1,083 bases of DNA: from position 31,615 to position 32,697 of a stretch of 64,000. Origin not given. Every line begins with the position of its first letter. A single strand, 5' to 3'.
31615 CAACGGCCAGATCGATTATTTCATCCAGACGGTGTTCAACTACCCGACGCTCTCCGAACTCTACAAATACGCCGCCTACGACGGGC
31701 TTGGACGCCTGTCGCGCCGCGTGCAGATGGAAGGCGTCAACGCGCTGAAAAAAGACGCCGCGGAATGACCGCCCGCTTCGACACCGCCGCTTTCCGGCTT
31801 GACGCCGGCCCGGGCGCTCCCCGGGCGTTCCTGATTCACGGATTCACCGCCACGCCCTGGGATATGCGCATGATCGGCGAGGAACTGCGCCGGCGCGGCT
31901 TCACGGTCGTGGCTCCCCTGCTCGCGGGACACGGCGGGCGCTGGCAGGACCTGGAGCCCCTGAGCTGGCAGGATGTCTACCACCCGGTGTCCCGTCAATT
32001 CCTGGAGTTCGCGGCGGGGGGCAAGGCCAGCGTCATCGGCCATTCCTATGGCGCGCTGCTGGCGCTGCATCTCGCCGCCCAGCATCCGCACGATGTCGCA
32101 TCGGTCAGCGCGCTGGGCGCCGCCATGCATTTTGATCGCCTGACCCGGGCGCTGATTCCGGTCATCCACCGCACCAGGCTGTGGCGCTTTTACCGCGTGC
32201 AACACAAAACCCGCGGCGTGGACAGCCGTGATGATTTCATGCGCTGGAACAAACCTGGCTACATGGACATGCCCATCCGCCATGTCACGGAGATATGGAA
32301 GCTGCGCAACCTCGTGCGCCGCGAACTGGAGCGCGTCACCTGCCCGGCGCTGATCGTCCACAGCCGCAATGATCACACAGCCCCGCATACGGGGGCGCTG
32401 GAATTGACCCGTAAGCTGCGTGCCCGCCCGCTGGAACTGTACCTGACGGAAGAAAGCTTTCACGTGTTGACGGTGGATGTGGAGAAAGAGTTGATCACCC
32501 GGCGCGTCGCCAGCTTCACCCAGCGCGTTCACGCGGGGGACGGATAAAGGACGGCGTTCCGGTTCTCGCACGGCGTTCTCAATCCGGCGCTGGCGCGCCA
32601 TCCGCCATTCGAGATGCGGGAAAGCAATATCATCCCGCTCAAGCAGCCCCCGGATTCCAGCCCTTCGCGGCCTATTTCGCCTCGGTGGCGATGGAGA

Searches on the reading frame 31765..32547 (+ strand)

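Call 23: search_protein_families(library=pfam, max_evalue=1e-8, proteins=[window:31765-32547:+])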
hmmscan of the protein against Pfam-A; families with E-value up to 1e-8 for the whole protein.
window:31765-32547:+ (260 aa): 3 families
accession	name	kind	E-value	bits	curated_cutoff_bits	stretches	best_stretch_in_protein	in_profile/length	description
PF12697.13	Abhydrolase_6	-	1.3e-15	59.1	26.3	1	22-209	2-182/217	Alpha/beta hydrolase family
PF12146.15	Hydrolase_4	-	7.2e-15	55.4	27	1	22-238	8-237/239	Serine aminopeptidase, S33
PF00561.26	Abhydrolase_1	-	1.3e-13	51.7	25.8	1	23-128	5-114/245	alpha/beta hydrolase fold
